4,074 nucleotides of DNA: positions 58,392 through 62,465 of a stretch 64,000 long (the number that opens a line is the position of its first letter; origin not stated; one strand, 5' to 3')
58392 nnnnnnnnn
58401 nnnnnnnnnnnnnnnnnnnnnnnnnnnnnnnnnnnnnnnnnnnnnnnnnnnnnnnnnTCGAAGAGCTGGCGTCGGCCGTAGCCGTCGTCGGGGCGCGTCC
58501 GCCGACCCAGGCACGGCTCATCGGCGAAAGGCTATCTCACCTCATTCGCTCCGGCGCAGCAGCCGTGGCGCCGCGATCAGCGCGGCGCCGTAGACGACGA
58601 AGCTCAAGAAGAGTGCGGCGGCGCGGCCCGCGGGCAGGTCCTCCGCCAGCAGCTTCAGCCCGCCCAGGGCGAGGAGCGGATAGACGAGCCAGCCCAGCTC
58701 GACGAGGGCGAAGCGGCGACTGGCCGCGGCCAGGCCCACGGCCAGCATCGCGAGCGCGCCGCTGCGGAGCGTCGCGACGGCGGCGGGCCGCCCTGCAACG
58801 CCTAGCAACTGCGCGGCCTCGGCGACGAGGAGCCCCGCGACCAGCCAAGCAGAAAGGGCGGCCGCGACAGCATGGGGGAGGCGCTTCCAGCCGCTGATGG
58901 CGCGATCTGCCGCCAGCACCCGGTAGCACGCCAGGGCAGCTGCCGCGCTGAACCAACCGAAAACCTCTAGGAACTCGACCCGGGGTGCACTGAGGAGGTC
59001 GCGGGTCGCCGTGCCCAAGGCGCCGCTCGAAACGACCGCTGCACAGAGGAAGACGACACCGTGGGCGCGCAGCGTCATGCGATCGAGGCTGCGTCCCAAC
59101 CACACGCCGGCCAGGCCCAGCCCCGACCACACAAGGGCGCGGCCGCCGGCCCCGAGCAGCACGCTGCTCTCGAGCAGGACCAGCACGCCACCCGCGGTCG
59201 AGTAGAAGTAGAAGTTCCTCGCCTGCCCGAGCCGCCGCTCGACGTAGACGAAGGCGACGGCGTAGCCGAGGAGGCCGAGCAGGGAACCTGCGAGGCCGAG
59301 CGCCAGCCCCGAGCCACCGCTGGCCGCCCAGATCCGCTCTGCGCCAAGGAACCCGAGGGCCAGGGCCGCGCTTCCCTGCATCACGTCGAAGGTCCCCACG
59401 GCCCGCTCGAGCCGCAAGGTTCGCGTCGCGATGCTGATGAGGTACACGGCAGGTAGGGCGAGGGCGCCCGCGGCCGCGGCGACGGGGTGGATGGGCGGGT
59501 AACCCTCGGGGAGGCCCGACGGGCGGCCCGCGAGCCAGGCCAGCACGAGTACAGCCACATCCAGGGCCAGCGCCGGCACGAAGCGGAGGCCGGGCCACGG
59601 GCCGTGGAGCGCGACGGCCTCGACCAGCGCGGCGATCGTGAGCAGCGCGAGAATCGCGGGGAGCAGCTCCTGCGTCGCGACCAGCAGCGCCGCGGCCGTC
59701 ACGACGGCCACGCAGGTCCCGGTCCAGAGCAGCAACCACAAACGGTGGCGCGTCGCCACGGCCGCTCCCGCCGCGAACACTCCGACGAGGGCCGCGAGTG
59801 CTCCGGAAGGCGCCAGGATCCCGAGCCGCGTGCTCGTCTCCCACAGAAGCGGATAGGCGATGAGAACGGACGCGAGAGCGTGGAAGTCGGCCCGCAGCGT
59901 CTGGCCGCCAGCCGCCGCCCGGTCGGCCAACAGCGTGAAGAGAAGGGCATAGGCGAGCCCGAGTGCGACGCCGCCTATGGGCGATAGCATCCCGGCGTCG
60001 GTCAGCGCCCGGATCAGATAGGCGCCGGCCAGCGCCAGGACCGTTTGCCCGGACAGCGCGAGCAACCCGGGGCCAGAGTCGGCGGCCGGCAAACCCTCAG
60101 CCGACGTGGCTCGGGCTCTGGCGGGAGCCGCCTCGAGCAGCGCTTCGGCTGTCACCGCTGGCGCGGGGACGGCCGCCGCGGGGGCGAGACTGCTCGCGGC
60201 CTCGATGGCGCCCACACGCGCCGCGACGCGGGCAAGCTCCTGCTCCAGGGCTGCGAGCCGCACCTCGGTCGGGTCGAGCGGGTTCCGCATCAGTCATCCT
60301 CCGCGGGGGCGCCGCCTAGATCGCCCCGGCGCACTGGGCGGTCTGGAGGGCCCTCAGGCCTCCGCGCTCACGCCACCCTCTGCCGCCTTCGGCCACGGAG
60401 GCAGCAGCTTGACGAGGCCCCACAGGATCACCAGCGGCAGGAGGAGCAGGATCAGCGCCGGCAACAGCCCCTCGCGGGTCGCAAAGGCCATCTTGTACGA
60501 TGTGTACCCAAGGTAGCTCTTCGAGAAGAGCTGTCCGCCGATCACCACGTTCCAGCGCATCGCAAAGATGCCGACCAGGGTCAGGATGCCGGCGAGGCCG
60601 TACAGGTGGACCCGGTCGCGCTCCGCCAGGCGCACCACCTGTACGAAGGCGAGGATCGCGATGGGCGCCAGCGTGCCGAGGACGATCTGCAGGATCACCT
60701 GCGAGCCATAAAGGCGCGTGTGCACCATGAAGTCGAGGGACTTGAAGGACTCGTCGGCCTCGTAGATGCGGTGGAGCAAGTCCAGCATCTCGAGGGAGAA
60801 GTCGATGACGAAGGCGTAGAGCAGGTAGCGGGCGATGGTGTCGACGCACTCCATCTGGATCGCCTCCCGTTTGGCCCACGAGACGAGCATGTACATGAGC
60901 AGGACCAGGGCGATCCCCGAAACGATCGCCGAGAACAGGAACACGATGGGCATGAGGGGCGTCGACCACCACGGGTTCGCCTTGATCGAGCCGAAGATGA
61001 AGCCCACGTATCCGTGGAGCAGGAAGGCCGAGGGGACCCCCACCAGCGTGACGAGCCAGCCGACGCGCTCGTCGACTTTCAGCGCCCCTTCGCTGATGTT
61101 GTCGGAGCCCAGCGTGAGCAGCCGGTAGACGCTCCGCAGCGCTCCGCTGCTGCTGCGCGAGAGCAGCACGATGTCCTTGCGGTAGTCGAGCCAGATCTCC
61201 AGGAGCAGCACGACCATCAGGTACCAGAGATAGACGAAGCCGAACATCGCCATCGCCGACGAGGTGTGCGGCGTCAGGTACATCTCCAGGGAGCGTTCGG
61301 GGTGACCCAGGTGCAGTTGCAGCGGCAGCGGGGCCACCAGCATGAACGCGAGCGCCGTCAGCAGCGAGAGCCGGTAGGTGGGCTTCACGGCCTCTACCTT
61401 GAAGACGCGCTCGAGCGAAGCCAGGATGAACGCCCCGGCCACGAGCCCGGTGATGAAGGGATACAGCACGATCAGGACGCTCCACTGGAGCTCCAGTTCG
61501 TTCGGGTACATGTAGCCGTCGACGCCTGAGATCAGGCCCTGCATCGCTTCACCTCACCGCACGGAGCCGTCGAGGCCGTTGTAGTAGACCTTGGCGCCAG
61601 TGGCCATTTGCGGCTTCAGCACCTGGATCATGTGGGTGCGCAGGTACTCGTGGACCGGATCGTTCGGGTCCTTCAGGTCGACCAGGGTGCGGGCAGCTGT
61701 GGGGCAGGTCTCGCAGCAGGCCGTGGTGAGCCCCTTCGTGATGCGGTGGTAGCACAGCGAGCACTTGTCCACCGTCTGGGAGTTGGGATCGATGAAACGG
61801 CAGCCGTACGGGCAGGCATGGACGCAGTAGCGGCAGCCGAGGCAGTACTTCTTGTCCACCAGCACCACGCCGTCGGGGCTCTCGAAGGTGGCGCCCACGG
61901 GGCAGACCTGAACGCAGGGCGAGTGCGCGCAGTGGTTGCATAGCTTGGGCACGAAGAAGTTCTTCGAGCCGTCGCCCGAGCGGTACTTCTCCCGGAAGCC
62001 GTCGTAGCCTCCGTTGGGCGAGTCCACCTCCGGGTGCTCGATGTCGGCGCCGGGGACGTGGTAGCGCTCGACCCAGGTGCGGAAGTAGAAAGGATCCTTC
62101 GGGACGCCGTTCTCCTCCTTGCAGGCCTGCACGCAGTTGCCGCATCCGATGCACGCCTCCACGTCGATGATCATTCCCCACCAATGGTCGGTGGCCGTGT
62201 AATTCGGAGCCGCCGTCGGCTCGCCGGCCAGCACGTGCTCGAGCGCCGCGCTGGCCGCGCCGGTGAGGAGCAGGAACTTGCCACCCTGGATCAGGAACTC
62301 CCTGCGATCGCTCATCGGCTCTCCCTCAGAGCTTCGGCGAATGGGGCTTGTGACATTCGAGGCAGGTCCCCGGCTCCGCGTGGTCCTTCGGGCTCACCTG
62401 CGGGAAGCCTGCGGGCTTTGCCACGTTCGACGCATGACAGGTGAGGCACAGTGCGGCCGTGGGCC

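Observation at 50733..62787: Hybrid extracellular electron transfer supercluster: MtrAB conduit plus three Geobacter-type inner-membrane modules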

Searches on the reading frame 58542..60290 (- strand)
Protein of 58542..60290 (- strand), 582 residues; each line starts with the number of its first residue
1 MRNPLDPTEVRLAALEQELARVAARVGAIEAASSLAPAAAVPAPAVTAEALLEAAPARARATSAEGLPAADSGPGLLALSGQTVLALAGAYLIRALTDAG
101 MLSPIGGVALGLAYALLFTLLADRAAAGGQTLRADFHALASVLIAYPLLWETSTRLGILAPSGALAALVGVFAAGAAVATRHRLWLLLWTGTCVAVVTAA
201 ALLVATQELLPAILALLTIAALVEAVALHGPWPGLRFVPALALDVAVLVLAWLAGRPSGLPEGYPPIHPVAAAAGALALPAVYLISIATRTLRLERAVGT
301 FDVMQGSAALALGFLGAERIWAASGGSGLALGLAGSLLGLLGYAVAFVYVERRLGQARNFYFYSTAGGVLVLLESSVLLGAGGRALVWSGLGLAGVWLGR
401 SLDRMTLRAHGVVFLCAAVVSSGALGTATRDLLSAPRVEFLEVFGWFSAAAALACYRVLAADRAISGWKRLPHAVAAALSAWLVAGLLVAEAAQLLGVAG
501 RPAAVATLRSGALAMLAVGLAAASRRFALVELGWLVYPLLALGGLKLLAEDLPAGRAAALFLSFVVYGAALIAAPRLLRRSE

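Call 6: search_protein_families(library=pfam, proteins=[window:58542-60290:-], max_evalue=0.01)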
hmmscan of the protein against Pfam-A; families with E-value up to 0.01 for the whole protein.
window:58542-60290:- (582 aa): 0 families

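Call 7: search_protein_families(library=ncbifam, proteins=[window:58542-60290:-], max_evalue=0.01)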
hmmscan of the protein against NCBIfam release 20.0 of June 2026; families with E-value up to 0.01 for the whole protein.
window:58542-60290:- (582 aa): 0 families

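Call 57: find_homologous_proteins(query=window:58542-60290:-, max_evalue=0.001)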
Query window:58542-60290:- (582 aa): 177 proteins with E <= 0.001 among 8000 candidates; the best 120 are listed.
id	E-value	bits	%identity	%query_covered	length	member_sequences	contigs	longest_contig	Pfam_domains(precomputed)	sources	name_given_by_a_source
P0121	0.0e+0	1152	100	100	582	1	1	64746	-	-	-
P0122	0.0e+0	1029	89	100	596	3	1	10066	-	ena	-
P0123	1.6e-266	904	89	89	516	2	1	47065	-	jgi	jgi:hypothetical protein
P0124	5.3e-179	615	63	88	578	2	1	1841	-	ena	-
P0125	1.3e-175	604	58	99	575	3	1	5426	-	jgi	jgi:hypothetical protein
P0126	8.0e-173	594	58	100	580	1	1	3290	PF10101.15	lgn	-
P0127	6.1e-172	592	58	99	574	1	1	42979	-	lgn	-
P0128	3.9e-170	586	56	99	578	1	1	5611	-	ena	-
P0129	1.9e-167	577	58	99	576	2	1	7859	-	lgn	-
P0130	2.6e-167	576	56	99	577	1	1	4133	-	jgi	jgi:hypothetical protein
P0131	1.5e-166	574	59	96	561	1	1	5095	-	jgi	jgi:hypothetical protein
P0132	1.9e-160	554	55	99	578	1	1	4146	-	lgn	-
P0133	2.0e-160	554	60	87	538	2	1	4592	-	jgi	jgi:hypothetical protein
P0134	9.9e-154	531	56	88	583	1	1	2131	PF10101.15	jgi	jgi:hypothetical protein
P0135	1.5e-139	485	52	100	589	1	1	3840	-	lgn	-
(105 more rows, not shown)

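Call 58: find_encoding_contigs(protein=P0123, flank=10000, max_places=2)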
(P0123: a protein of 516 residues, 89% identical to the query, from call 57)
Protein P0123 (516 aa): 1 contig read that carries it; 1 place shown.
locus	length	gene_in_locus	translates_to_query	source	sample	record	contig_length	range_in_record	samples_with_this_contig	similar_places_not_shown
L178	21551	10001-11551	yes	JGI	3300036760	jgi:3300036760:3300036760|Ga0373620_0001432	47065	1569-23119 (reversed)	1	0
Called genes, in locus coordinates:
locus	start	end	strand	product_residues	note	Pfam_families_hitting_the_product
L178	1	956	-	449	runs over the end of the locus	PF00989:PAS (weak), PF08448:PAS_4, PF13426:PAS_9, PF00512:HisKA, PF02518:HATPase_c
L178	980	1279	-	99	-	PF20660:DUF6812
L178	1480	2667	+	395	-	PF00072:Response_reg, PF00563:EAL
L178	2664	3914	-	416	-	PF01244:Peptidase_M19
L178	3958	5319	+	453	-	PF03767:Acid_phosphat_B, PF13468:Glyoxalase_3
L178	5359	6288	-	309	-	PF00392:GntR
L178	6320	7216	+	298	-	PF02129:Peptidase_S15 (faint), PF00561:Abhydrolase_1, PF12146:Hydrolase_4, PF12697:Abhydrolase_6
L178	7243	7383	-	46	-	-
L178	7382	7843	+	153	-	PF14537:Cytochrom_c3_2 (faint), PF14522:Cytochrome_C7 (weak)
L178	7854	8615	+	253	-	PF13187:Fer4_9 (faint), PF00037:Fer4 (faint), PF12797:Fer4_2 (weak), PF12837:Fer4_6 (faint), PF12838:Fer4_7, PF13183:Fer4_8 (weak), PF13237:Fer4_10 (weak), PF13247:Fer4_11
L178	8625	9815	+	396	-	PF03916:NrfD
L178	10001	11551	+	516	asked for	-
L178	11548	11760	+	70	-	-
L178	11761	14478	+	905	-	PF00069:Pkinase, PF07714:PK_Tyr_Ser-Thr, PF03109:ABC1 (weak), PF07676:PD40 (faint), PF26549:Tricorn_N (weak), PF26550:Tricorn_2nd, PF26549:Tricorn_N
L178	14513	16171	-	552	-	PF03571:Peptidase_M49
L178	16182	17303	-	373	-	PF00557:Peptidase_M24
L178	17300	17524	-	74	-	-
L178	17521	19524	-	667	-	PF04879:Molybdop_Fe4S4 (faint), PF00384:Molybdopterin, PF01568:Molydop_binding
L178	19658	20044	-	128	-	PF03061:4HBT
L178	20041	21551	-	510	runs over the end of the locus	PF04389:Peptidase_M28, PF01546:Peptidase_M20 (weak)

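Call 59: find_encoding_contigs(protein=P0122, flank=10000, max_places=2)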
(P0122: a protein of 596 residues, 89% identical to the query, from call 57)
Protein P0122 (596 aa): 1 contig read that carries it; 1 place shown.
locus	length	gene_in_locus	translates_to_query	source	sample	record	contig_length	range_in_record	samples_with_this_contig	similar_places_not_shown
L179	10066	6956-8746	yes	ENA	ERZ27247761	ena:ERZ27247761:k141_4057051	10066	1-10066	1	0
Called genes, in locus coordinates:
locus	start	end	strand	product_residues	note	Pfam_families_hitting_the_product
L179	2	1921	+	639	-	?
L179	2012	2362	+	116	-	PF13432:TPR_16 (weak)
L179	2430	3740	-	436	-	PF01663:Phosphodiest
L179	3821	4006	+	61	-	PF09957:VapB_antitoxin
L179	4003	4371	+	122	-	PF01850:PIN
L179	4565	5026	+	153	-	PF13435:Cytochrome_C554 (faint), PF09699:Paired_CXXCH_1 (faint), PF14537:Cytochrom_c3_2 (faint), PF14522:Cytochrome_C7 (weak)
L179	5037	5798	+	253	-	PF13187:Fer4_9 (faint), PF00037:Fer4 (faint), PF12797:Fer4_2 (weak), PF12837:Fer4_6 (faint), PF12838:Fer4_7, PF13183:Fer4_8 (weak), PF13237:Fer4_10 (weak), PF13247:Fer4_11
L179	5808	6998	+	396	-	PF03916:NrfD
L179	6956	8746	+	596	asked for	-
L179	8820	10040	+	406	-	PF01979:Amidohydro_1, PF07969:Amidohydro_3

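Call 85: predict_structure(alignment_id=A3)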
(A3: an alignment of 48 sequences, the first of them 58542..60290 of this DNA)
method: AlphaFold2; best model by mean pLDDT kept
length: 582 residues; sequences in the alignment: 48
mean_pLDDT: 90.8   pTM: 0.80
mean pLDDT of the five models: 90.8, 89.4, 88.7, 88.5, 87.4
residues with pLDDT >= 90: 487; 70-90: 47; 50-70: 14; < 50: 34
segments of 3 or more residues with pLDDT < 50: 37-68
pLDDT, mean of each block of 10 residues (from residue 1): 65 94 91 58 43 42 45 75 92 96 98 98 97 94 97 97 98 97 94 98 98 98 94 91 98 97 96 97 95 93 96 96 93 94 92 89 94 93 97 97 95 98 96 86 96 98 94 97 96 93 93 97 96 97 95 88 96 94 58
secondary structure, 60 per line:
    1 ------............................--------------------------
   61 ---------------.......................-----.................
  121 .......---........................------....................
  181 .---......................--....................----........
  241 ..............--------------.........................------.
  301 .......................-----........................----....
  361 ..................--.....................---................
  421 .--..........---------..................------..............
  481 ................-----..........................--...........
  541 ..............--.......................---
elements in order: H7-34 H76-98 H104-127 H131-154 H161-181 H185-206 H209-228 H233-254 H269-293 H300-323 H329-352 H357-378 H381-401 H405-421 H424-433 H443-460 H467-496 H502-527 H530-554 H557-579

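Call 87: fold_search(model_id=the predicted structure, library=pdb)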
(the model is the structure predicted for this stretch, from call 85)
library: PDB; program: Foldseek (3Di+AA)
matches with E <= 10: 590; with E <= 0.001: 0
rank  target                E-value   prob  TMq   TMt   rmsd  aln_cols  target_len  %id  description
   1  6xr1                  1.1e-02  1.00  0.27  0.30  26.4       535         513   16  Computationally designed right-handed alpha/alpha single-chain toroid with 9 repeats (released 2021-07-14)
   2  7rdr_A                1.7e-02  1.00  0.27  0.33  17.0       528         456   10  Circular tandem repeat protein with novel repeat topology and enhanced subunit contact surfaces (released 2021-09-01)
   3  8qah_B                6.2e-02  0.93  0.18  0.23  25.5       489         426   15  X-ray crystal structure of a de novo designed single-chain parallel coiled-coil alpha-helical barrel with 8 inner heli (released 2024-07-03)
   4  4a1s_A                6.4e-02  0.99  0.20  0.30  19.1       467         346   12  Crystallographic structure of the Pins:Insc complex (released 2012-03-28)
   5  3qtm_B                7.4e-02  0.93  0.18  0.27  15.9       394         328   10  Structure of S. pombe nuclear import adaptor Nro1 (Space group P21) (released 2011-09-21)
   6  4a1s_B                8.9e-02  0.96  0.19  0.29  16.9       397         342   14  Crystallographic structure of the Pins:Insc complex (released 2012-03-28)
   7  3msv_B                1.1e-01  0.89  0.18  0.26  18.0       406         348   10  The hypoxic regulator of sterol synthesis Nro1 is a nuclear import adaptor (released 2011-04-20)
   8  7t7t_A                1.3e-01  0.47  0.14  0.16  19.9       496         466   11  Structure of TSK/BRU1 bound to histone H3.1 (released 2022-03-30)
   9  5a6c_A                1.3e-01  0.72  0.15  0.20  17.4       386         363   12  Concomitant binding of Afadin to LGN and F-actin directs planar spindle orientation (released 2015-12-30)
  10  3sf4_C                1.4e-01  0.93  0.19  0.28  18.1       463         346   11  Crystal structure of the complex between the conserved cell polarity proteins Inscuteable and LGN (released 2011-11-23)
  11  6hc2_A                1.4e-01  0.66  0.15  0.20  17.1       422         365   10  Crystal structure of NuMA/LGN hetero-hexamers (released 2019-05-29)
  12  5a7d_H                1.4e-01  0.95  0.20  0.30  17.9       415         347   11  Tetrameric assembly of LGN with Inscuteable (released 2016-08-03)
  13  3sf4_A                1.4e-01  0.87  0.19  0.25  16.2       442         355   13  Crystal structure of the complex between the conserved cell polarity proteins Inscuteable and LGN (released 2011-11-23)
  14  4buj_F                1.4e-01  0.21  0.11  0.07  20.7       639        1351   10  Crystal structure of the S. cerevisiae Ski2-3-8 complex (released 2013-08-28)
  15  4g2v_A                1.5e-01  0.92  0.18  0.28  17.4       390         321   12  Structure complex of LGN binding with FRMPD1 (released 2013-01-23)
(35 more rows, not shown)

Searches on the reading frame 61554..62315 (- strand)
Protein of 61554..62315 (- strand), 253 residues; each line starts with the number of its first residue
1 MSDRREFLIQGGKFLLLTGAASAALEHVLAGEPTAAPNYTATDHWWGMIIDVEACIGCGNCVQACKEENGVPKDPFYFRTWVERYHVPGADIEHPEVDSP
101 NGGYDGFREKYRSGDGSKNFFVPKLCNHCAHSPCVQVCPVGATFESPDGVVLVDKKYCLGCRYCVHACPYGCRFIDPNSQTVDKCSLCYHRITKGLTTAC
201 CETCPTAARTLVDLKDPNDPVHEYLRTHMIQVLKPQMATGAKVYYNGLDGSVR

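Call 6: search_protein_families(library=pfam, proteins=[window:61554-62315:-], max_evalue=0.01)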
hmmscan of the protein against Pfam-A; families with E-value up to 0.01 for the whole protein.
window:61554-62315:- (253 aa): 13 families
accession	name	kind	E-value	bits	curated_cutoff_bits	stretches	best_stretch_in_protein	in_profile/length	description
PF13247.11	Fer4_11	-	2.1e-24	86.1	26.2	1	119-213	3-99/100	4Fe-4S dicluster domain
PF12838.12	Fer4_7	-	4.4e-12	46.7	27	1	55-142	2-52/52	4Fe-4S dicluster domain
PF13237.11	Fer4_10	-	1.7e-10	41.1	25.5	2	121-169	4-53/53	4Fe-4S dicluster domain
PF12797.12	Fer4_2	-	1e-09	38.1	24.5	2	46-66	1-21/22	4Fe-4S binding domain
PF13187.11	Fer4_9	-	3.1e-09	37.2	27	1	49-67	34-49/52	4Fe-4S dicluster domain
PF12837.12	Fer4_6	-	1.2e-08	34.9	25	3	50-67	4-21/24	4Fe-4S binding domain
PF00037.32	Fer4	-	9.4e-08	32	21.1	2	49-65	2-18/24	4Fe-4S binding domain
PF13183.11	Fer4_8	-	1.8e-06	28.8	27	1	52-141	2-67/68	4Fe-4S dicluster domain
PF25160.1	LdpA_Fe-S-bd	-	6.7e-05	23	27.6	1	131-171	6-41/49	LdpA Fe-S cluster-binding domain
PF12798.12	Fer4_3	-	0.00048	21.2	27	0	55-66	1-12/15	4Fe-4S binding domain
PF14697.11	Fer4_21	-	0.00056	20.4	35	1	49-67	2-20/59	4Fe-4S dicluster domain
PF13534.11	Fer4_17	-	0.0078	17.2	22.2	0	54-67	1-14/61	4Fe-4S dicluster domain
PF13459.11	Fer4_15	-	0.0095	17.1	22.4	1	50-67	3-20/66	4Fe-4S single cluster domain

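Call 7: search_protein_families(library=ncbifam, proteins=[window:61554-62315:-], max_evalue=0.01)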
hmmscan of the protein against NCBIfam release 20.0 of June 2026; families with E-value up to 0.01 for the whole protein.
window:61554-62315:- (253 aa): 44 families (the best 25 are shown)
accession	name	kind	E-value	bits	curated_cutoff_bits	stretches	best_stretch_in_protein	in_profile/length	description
NF011569.0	PRK14993.1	equivalog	3.1e-55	187.3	416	1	39-250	37-226/244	tetrathionate reductase subunit TtrB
NF045797.1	DsrO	equivalog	1.4e-51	175.2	200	2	113-246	90-234/235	sulfate reduction electron transfer complex DsrMKJOP subunit DsrO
TIGR03149.1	cyt_nit_nrfC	equivalog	1.3e-42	145.7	377.6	1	3-244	3-214/225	cytochrome c nitrite reductase Fe-S protein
NF041715.1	arsenate_red_ArrB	equivalog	1.1e-38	133.1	450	3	179-245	158-224/233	arsenate respiratory reductase iron-sulfur subunit ArrB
TIGR03478.1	DMSO_red_II_bet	subfamily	5e-32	111.1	480.7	2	118-245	123-252/321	DMSO reductase family type II enzyme, iron-sulfur subunit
NF042979.1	EthbenzDh_ebdB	equivalog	5.2e-30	104.5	740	1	109-245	134-274/354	ethylbenzene dehydrogenase subunit beta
NF008134.0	PRK10882.1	equivalog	3.4e-29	101.9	263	1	3-208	3-202/329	hydrogenase 2 operon protein HybA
TIGR02951.1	DMSO_dmsB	equivalog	2.3e-27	96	214.1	1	47-209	3-148/161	DMSO/selenate family reductase complex B subunit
NF041782.1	mnquin_red_QrcC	equivalog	1e-26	94.1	400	3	120-175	59-118/239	menaquinone reductase iron-sulfur cluster-binding subunit QrcC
NF045715.1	sulf_resp_HmcB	equivalog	1.1e-26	93.7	420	1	13-210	4-194/307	sulfate respiration complex iron-sulfur protein HmcB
TIGR01660.1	narH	equivalog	6.4e-24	84.2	524.05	1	120-214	177-272/492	nitrate reductase subunit beta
TIGR01582.1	FDH-beta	equivalog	1.9e-21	76.4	334.7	1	47-210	23-178/283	formate dehydrogenase subunit beta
NF038355.1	FDH3_beta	equivalog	5.7e-17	62.3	240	1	125-188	53-121/180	formate dehydrogenase FDH3 subunit beta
NF009451.0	PRK12809.1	equivalog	2.1e-16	59.3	1154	1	123-215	53-140/639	formate-dependent uric acid utilization protein YgfT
NF007382.0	PRK09898.1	equivalog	1.3e-15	57.5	213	1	47-216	59-205/208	ferredoxin-like protein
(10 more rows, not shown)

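Call 47: search_solved_structures(query=window:61554-62315:-, max_evalue=1e-10)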
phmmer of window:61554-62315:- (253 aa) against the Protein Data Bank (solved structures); distinct sequences matched with E-value up to 1e-10: 22.
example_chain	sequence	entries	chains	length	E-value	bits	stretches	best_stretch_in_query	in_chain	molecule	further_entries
2vpw_B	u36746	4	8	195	3.6e-40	141.2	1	121-246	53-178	NRFC PROTEIN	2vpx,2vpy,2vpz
6cz7_B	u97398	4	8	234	5.1e-35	124.3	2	179-245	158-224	4Fe-4S ferredoxin, iron-sulfur binding domain protein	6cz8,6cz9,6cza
2ivf_B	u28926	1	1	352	6.3e-32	114.2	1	119-246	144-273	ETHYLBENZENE DEHYDROGENASE BETA-SUBUNIT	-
4ydd_B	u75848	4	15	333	3.7e-23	85.4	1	117-245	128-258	DMSO reductase family type II enzyme, iron-sulfur subunit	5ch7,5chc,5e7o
1q16_B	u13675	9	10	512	7.2e-22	81.2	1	111-212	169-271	Respiratory nitrate reductase 1 beta chain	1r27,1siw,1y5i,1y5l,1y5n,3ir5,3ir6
1y4z_B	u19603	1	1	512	2.4e-21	79.4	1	111-212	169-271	Respiratory nitrate reductase 1 beta chain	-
3egw_B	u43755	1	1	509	4.5e-21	78.6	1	111-212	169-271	Respiratory nitrate reductase 1 beta chain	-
6btm_B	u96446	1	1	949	1e-18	70.9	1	41-173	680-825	Alternative Complex III subunit B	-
7b04_A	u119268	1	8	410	1.1e-18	70.8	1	96-245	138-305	Nitrite oxidoreductase subunit B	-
6f0k_B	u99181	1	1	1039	2e-18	69.9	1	33-173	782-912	Fe-S-cluster-containing hydrogenase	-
4v4c_B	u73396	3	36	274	1.4e-16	63.8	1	47-248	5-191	Pyrogallol hydroxytransferase small subunit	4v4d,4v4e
1kqf_B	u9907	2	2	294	2e-16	63.3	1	48-209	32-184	FORMATE DEHYDROGENASE, NITRATE-INDUCIBLE, IRON-SULFUR SUBUNIT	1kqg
30gj_B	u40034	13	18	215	3e-15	59.4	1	49-213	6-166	Formate dehydrogenase, beta subunit, putative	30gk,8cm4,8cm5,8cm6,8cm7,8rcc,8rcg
8rc8_B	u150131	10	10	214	3.5e-15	59.3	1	49-212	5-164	Formate dehydrogenase, beta subunit, putative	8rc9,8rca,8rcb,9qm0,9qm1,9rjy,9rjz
6sdr_B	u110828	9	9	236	4.1e-15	59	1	49-213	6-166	Formate dehydrogenase, beta subunit, putative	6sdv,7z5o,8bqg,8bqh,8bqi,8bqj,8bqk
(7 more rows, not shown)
